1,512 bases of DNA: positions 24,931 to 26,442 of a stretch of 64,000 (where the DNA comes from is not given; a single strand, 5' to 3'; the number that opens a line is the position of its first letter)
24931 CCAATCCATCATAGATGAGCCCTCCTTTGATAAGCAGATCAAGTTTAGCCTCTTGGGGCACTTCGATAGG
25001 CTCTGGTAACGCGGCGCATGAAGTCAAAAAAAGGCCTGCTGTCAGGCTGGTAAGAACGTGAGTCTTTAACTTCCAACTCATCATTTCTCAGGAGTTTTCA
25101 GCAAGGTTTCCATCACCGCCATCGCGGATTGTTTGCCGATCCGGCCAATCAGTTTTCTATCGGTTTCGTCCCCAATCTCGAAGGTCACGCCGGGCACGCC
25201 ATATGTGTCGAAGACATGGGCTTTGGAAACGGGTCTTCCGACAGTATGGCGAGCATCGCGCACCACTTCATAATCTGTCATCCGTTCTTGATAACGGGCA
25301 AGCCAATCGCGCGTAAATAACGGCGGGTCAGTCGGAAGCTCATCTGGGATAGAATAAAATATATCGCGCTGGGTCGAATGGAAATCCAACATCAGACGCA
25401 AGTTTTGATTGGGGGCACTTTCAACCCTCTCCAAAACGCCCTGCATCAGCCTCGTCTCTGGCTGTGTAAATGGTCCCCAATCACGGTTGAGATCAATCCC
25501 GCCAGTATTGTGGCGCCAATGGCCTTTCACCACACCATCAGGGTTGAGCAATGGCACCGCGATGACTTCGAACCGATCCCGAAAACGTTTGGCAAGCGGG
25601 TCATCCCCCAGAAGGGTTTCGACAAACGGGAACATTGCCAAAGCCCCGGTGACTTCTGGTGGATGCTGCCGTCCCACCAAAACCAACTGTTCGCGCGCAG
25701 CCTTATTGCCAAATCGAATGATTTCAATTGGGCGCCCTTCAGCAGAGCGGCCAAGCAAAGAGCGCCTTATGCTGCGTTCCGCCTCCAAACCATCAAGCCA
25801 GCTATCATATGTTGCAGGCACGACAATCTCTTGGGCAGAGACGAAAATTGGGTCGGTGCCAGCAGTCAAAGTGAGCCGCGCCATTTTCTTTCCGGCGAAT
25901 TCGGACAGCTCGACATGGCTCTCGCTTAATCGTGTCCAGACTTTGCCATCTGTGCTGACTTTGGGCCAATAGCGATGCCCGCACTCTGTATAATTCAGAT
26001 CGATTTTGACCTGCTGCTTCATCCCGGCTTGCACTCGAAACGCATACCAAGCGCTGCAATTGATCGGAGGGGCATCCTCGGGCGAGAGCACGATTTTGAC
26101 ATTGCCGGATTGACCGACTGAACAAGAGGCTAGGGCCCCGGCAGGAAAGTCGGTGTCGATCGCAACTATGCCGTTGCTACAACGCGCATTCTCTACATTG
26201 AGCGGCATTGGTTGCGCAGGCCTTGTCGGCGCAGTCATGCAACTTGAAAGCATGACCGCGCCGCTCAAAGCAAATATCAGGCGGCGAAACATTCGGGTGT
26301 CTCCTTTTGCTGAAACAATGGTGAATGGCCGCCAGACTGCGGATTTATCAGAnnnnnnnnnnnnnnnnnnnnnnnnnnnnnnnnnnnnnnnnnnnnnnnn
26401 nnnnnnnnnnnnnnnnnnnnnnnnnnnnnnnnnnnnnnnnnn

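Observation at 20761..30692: Putative uptake and catabolism system for D-amino-acid-containing peptides (TBDR, M14 peptidase, D-aminoacylase, DAACS, D-amino acid dehydrogenase, LysR)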

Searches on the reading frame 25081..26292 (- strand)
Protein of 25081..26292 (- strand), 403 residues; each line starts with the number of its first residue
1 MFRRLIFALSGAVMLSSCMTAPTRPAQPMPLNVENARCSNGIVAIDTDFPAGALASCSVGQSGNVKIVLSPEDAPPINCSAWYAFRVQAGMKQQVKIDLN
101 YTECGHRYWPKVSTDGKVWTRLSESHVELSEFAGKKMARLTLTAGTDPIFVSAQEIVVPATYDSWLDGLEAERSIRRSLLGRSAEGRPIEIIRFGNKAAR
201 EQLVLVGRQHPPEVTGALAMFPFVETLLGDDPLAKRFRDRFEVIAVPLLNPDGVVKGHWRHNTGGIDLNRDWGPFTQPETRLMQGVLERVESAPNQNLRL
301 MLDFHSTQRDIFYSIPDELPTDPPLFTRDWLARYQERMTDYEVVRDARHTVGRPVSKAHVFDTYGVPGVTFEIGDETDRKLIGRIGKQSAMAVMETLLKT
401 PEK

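Call 3: search_protein_families(library=pfam, proteins=[window:25081-26292:-])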
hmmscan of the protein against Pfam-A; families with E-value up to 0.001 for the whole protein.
window:25081-26292:- (403 aa): 3 families
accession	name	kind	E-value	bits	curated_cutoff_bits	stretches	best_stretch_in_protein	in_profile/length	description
PF00246.29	Peptidase_M14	-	6.5e-19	69.1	21.6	1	163-274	2-135/286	Zinc carboxypeptidase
PF24827.1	AstE_AspA_cat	-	2.5e-06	27.6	25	1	202-376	4-170/192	Succinylglutamate desuccinylase/Aspartoacylase catalytic domain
PF18027.6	Pepdidase_M14_N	-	4.7e-06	27.2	23.2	1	45-123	1-83/107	Cytosolic carboxypeptidase N-terminal domain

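Call 4: search_protein_families(library=ncbifam, proteins=[window:25081-26292:-])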
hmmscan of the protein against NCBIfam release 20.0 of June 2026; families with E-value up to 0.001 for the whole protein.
window:25081-26292:- (403 aa): 0 families

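Call 6: search_solved_structures(query=window:25081-26292:-, max_evalue=0.001)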
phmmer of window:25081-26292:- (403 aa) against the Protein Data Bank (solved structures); distinct sequences matched with E-value up to 0.001: 6.
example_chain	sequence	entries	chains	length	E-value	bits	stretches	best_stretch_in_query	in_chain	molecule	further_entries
3l2n_A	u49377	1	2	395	5.7e-14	55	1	45-274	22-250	Peptidase M14, carboxypeptidase A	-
4b6z_A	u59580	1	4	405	1.2e-13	54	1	43-274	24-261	FAMILY M14 UNASSIGNED PEPTIDASE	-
3k2k_A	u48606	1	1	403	3.4e-13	52.5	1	42-281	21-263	putative carboxypeptidase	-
4a37_A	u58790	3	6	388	3.7e-11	45.8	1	174-281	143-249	METALLO-CARBOXYPEPTIDASE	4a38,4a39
8v3m_A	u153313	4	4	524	6.4e-10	41.7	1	200-272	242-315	Cytosolic carboxypeptidase-like protein 5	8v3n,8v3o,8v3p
8v3q_A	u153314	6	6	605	7.9e-10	41.4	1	200-272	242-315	Cytosolic carboxypeptidase-like protein 5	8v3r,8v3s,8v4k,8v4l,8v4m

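Call 9: find_related_loci(query=window:25081-26292:-, collection=genome_contigs, flank=10000)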
Query window:25081-26292:- (403 aa) in genome_contigs; peptide patterns used: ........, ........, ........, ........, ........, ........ (x = any residue, [..] = any of these).
296 stretches matched a pattern; 231 encode a relative of the query (tblastn E <= 1e-3); the best 80 are kept; 80 distinct loci.
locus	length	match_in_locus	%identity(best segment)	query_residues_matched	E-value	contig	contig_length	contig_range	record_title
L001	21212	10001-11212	67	1-403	0e+0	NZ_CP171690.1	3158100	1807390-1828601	Altererythrobacter sp. GH1-8 chromosome, complete genome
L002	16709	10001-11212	67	1-403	0e+0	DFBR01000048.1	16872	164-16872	MAG TPA_asm: Erythrobacter sp. UBA3075 UBA3075_contig_3970, whole genome shotgun sequence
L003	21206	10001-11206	68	1-400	0e+0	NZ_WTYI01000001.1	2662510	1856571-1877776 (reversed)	Qipengyuania aquimaris strain JCM 12189 NODE_1_length_2662510, whole genome shotgun sequence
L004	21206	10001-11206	68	1-400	0e+0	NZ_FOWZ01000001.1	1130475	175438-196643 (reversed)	Qipengyuania nanhaisediminis strain CGMCC 1.7715, whole genome shotgun sequence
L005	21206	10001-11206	67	1-400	0e+0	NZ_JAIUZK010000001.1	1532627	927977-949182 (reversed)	Qipengyuania aquimaris strain DP4N0-3 DP4N0-3_ctg001, whole genome shotgun sequence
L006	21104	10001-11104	69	34-401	0e+0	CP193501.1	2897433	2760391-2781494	Erythrobacter sp. HA6-11 chromosome, complete genome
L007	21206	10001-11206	65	1-400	9e-179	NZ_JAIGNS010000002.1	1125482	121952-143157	Qipengyuania intermedia strain GH38 NODE_2_length_1125482_cov_224.679078, whole genome shotgun sequence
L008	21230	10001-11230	61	1-401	4e-170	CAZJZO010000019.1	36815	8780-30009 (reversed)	MAG TPA_asm: uncultured Porphyrobacter sp. isolate SRP135972_co2_87 genome assembly, contig: NODE_508_length_36815_cov_1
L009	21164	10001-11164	60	14-400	1e-161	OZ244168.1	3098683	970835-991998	MAG: Erythrobacter sp. isolate f32e2afe-8b6c-4945-a3d3-f0998f5a6554 genome assembly, chromosome: 1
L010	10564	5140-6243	62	38-403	8e-160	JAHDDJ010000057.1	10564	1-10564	MAG: Erythrobacter sp. isolate MAG-155 RZ_17915, whole genome shotgun sequence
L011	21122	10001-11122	61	30-402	9e-160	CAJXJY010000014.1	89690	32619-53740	MAG TPA_asm: uncultured Altererythrobacter sp. isolate SRR6201692_bin.6_MetaBAT_v2.12.1_MAG genome assembly, contig: NOD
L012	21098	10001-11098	62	37-400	3e-159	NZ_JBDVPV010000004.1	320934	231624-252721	MAG: Parasphingorhabdus sp. isolate LC.06.F.A3_204_26 LC_06_F_A3_204_26_000000000004, whole genome shotgun sequence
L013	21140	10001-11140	60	26-403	4e-158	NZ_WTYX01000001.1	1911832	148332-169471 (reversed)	Pontixanthobacter aquaemixtae strain KCTC 52763 NODE_1_length_1911832, whole genome shotgun sequence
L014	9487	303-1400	62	38-401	4e-158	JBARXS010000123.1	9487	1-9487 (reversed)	MAG: Erythrobacter sp. isolate MFD12135_ilm_asm_bin11 k127_58921, whole genome shotgun sequence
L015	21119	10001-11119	60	24-400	1e-157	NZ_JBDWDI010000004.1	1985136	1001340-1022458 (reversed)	MAG: Parasphingorhabdus sp. isolate LC.120.F.D4_374_69 LC_120_F_D4_374_69_000000000004, whole genome shotgun sequence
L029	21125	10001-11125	55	35-403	4e-143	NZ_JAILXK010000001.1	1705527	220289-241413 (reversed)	Sphingopyxis jiangsuensis strain XHP0097 NODE_1_length_1705527_cov_65.983528, whole genome shotgun sequence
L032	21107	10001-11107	56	34-400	5e-141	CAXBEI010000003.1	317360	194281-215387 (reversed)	MAG TPA_asm: uncultured Sphingorhabdus sp. isolate ERR2762180_binner123_Refined_1 genome assembly, contig: ERZ3421469.13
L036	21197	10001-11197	52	3-400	6e-139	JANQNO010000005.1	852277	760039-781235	MAG: Sphingorhabdus sp. isolate IP29b_bin.10 k99_2306490, whole genome shotgun sequence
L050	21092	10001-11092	46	38-403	8e-105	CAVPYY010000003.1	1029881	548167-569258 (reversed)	MAG: uncultured Gammaproteobacteria bacterium isolate MFD09964.bin.2.5 genome assembly, contig: contig_13513, whole geno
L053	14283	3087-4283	42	1-400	1e-103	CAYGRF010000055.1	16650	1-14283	MAG TPA_asm: uncultured Caulobacterales bacterium isolate ERP117304_co2_195 genome assembly, contig: NODE_2847_length_16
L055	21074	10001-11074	44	38-399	7e-103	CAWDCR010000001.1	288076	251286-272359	MAG: uncultured Gammaproteobacteria bacterium isolate MFD02832.bin.2.39 genome assembly, contig: contig_14185, whole gen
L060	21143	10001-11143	43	13-400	2e-101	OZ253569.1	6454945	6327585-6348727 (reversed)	MAG: Halioglobus sp. isolate bb56aa51-f25a-4d13-a50e-7265ea3c6a54 genome assembly, chromosome: 1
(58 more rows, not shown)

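Call 16: search_protein_families(library=pfam, proteins=[L001:12271-13728:+, L001:11429-12268:+, L009:13994-15463:+, L029:5434-6417:+, L008:14527-15489:-, L032:15376-17463:+, L050:1743-2528:+, L008:1-1368:-])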
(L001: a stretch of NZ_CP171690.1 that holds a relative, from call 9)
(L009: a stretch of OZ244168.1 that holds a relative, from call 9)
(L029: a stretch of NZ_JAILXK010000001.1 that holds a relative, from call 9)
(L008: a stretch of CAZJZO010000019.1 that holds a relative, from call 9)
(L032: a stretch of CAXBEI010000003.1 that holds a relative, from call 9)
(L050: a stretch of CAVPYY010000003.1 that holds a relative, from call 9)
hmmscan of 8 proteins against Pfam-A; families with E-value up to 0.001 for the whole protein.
L001:12271-13728:+ (485 aa): 2 families
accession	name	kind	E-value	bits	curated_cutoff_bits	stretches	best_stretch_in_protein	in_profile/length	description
PF00939.25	Na_sulph_symp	-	5.5e-75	253.6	27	1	16-479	7-464/472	Sodium:sulfate symporter transmembrane region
PF03600.22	CitMHS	-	1.6e-57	195.6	31.9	2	51-427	2-335/336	Citrate transporter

L001:11429-12268:+ (279 aa): 1 family
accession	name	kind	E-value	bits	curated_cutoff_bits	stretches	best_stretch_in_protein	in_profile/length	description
PF16227.11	DUF4886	-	2.7e-08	33.6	26.7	1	179-269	152-241/242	Domain of unknown function (DUF4886)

L009:13994-15463:+ (489 aa): 2 families
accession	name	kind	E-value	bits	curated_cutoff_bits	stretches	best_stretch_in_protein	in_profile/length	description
PF00206.25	Lyase_1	-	6e-39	134.7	27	1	58-332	15-307/312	Lyase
PF10397.14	ADSL_C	-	3.3e-11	43.8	32.7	1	399-472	1-75/79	Adenylosuccinate lyase C-terminus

L029:5434-6417:+ (327 aa): 2 families
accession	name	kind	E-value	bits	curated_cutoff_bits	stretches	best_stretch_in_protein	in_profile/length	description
PF04773.18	FecR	-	4.5e-23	82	24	1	116-208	2-97/97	FecR protein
PF16220.10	DUF4880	-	9.4e-08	32.2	25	1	18-56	2-40/43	Domain of unknown function (DUF4880)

L008:14527-15489:- (320 aa): 0 families

L032:15376-17463:+ (695 aa): 2 families
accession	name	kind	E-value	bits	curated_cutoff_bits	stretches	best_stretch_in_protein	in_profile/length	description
PF09587.15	PGA_cap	-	7.4e-58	196.5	27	1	138-390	2-255/255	Bacterial capsule synthesis protein PGA_cap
PF02018.23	CBM_4_9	-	3.5e-05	24.6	25.9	1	514-640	5-122/136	Carbohydrate binding domain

L050:1743-2528:+ (261 aa): 11 families
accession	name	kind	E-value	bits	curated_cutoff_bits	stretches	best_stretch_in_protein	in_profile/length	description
PF08281.18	Sigma70_r4_2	-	4.5e-18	65.1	25.7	1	184-236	2-54/54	Sigma-70, region 4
PF04545.22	Sigma70_r4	-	1.2e-11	44.4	24.1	1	190-238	2-50/50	Sigma-70, region 4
PF04542.20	Sigma70_r2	-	4e-10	39.8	24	1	87-151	4-69/71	Sigma-70 region 2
PF07638.17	Sigma70_ECF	-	5e-07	30.2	21.1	1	169-230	111-173/185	ECF sigma factor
PF13384.12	HTH_23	-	8.8e-06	25.8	24.6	1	202-231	11-40/50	Homeodomain-like domain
PF13936.12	HTH_38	-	9.2e-06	25.8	27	1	207-232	19-44/44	Helix-turn-helix domain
PF00196.25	GerE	-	1.8e-05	24.7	23.5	1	199-231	7-40/57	Bacterial regulatory proteins, luxR family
PF13412.12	HTH_24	-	8.1e-05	22.6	21.9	1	208-231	17-40/48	Winged helix-turn-helix DNA-binding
PF13518.12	HTH_28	-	8.2e-05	23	25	1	202-238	6-42/52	Helix-turn-helix domain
PF14493.12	HTH_40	-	0.00042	21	27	1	207-235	11-39/89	Helix-turn-helix domain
PF22233.2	PhyR_sigma-like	-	0.00091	19.4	27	0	192-229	3-40/50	Response regulator PhyR, sigma-like domain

L008:1-1368:- (456 aa): 1 family
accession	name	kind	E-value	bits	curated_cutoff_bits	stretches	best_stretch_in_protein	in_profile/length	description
PF00171.27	Aldedh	-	6.2e-80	269.4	23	1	23-447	38-460/461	Aldehyde dehydrogenase family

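Call 22: find_homologous_proteins(query=window:25081-26292:-, max_evalue=0.00001)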
Query window:25081-26292:- (403 aa): 2311 proteins with E <= 0.00001 among 8000 candidates; the best 120 are listed.
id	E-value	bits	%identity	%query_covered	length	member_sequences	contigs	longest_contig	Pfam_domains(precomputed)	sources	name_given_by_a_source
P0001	3.8e-255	864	100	93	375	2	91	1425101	PF24827.2,PF00246.30,PF18027.7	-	-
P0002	7.4e-251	850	91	100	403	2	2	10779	PF24827.2,PF00246.30,PF18027.7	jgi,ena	jgi:predicted deacylase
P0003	2.5e-249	845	91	100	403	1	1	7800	PF24827.2,PF00246.30,PF18027.7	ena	-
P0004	3.7e-223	759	90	90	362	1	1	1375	PF24827.2,PF00246.30,PF18027.7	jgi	jgi:predicted deacylase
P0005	5.6e-188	643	67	100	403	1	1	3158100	PF24827.2,PF00246.30,PF18027.7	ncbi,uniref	ncbi:M14-type cytosolic carboxypeptidase [Altererythrobacter sp. GH1-8]|uniref:M14 family metallopep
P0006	3.6e-183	627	67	100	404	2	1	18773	PF24827.2,PF00246.30,PF18027.7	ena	-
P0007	1.1e-181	622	68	99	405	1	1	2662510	PF24827.2,PF00246.30,PF18027.7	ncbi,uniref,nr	ncbi:peptidase M14 [Erythrobacter aquimaris]|uniref:Peptidase M14 n=1 Tax=Qipengyuania aquimaris Tax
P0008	5.6e-181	620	69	99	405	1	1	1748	PF24827.2,PF00246.30,PF18027.7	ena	-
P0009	1.0e-180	619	68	99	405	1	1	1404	PF24827.2,PF00246.30,PF18027.7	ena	-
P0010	5.5e-180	617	69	97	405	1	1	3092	PF24827.2,PF00246.30,PF18027.7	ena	-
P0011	7.1e-180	616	68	99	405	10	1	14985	PF24827.2,PF00246.30,PF18027.7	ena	-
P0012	8.1e-180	616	64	97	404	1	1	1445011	PF24827.2,PF00246.30,PF18027.7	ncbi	-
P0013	1.2e-179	616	65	100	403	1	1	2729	PF24827.2,PF00246.30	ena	-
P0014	1.3e-179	615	69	91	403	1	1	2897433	PF24827.2,PF00246.30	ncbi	ncbi:M14 family zinc carboxypeptidase [Erythrobacter sp. HA6-11]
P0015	9.2e-179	613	67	100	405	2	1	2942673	PF24827.2,PF00246.30,PF18027.7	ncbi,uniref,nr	ncbi:M14 family metallopeptidase [Qipengyuania seohaensis]|uniref:M14 family metallopeptidase n=1 Ta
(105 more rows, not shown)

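Call 33: predict_structure(alignment_id=A1)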
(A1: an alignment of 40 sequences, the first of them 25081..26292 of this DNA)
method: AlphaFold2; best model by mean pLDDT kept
length: 403 residues; sequences in the alignment: 40
mean_pLDDT: 85.3   pTM: 0.84
mean pLDDT of the five models: 85.3, 84.5, 83.7, 82.7, 82.5
residues with pLDDT >= 90: 224; 70-90: 121; 50-70: 41; < 50: 17
segments of 3 or more residues with pLDDT < 50: 1-4, 14-17, 261-265
pLDDT, mean of each block of 10 residues (from residue 1): 47 50 64 90 87 89 93 70 90 96 86 88 94 87 94 82 90 90 88 96 90 82 96 98 94 65 49 68 92 93 86 92 96 97 90 80 93 87 96 98 88
secondary structure, 60 per line:
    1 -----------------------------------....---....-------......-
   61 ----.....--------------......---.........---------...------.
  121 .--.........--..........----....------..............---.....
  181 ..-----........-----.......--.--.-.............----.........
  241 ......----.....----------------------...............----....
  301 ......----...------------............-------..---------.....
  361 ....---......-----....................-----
elements in order: E36-39 E43-46 E54-59 E65-69 E84-89 E93-101 E111-113 E127-132 E135-144 E149-152 H159-172 E176-182 E188-195 E201-207 H215-227 H232-240 E241-246 H251-255 H278-292 E297-306 E311-313 H326-337 H356-364 E368-373 H379-398

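Call 35: fold_search(model_id=the predicted structure, library=pdb)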
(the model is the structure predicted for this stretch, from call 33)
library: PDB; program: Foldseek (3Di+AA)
matches with E <= 10: 1373; with E <= 0.001: 149
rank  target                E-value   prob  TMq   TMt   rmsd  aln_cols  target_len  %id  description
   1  4b6z_D                3.2e-23  1.00  0.69  0.73   4.3       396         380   19  Crystal structure of metallo-carboxypeptidase from Burkholderia cenocepacia (released 2013-03-27)
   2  4b6z_C                9.5e-23  1.00  0.69  0.73   4.3       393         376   19  Crystal structure of metallo-carboxypeptidase from Burkholderia cenocepacia (released 2013-03-27)
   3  4b6z_A                1.2e-22  1.00  0.68  0.71   4.9       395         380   18  Crystal structure of metallo-carboxypeptidase from Burkholderia cenocepacia (released 2013-03-27)
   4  3k2k                  1.5e-22  1.00  0.68  0.71   4.6       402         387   19  Crystal structure of putative carboxypeptidase (YP_103406.1) from BURKHOLDERIA MALLEI ATCC 23344 at 2.49 A resolution (released 2009-11-03)
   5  4b6z_B                1.6e-22  1.00  0.67  0.70   4.7       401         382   18  Crystal structure of metallo-carboxypeptidase from Burkholderia cenocepacia (released 2013-03-27)
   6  8v3p_A                4.0e-22  1.00  0.71  0.63   5.3       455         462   16  CCP5 in complex with Glu-P-peptide 2 transition state analog (released 2024-07-17)
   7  8v3o_A                1.2e-21  1.00  0.73  0.63   4.8       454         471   16  CCP5 in complex with Glu-P-peptide 1 transition state analog (released 2024-07-17)
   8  3l2n_A                1.2e-21  1.00  0.68  0.73   4.8       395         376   16  Crystal structure of Putative carboxypeptidase A (YP_562911.1) from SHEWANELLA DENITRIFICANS OS-217 at 2.39 A resoluti (released 2009-12-29)
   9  8v3s_A                2.9e-21  1.00  0.69  0.57   5.6       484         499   16  Structure of CCP5 class3 (released 2024-07-17)
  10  4a37_B                3.7e-21  1.00  0.66  0.71   4.8       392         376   20  Metallo-carboxypeptidase from Pseudomonas Aeruginosa (released 2012-05-09)
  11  8v3m                  7.2e-21  1.00  0.69  0.57   5.7       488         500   15  CCP5 apo structure (released 2024-07-17)
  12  8v3n                  9.8e-21  1.00  0.69  0.58   5.7       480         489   16  CCP5 in complex with Glu-P-Glu transition state analog (released 2024-07-17)
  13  4a37_A                2.3e-20  1.00  0.66  0.70   5.0       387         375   20  Metallo-carboxypeptidase from Pseudomonas Aeruginosa (released 2012-05-09)
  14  8v3q_A                3.3e-20  1.00  0.69  0.57   6.0       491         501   15  Structure of CCP5 class1 (released 2024-07-17)
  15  8v3r_A                3.7e-20  1.00  0.69  0.57   5.9       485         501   16  Structure of CCP5 class2 (released 2024-07-17)
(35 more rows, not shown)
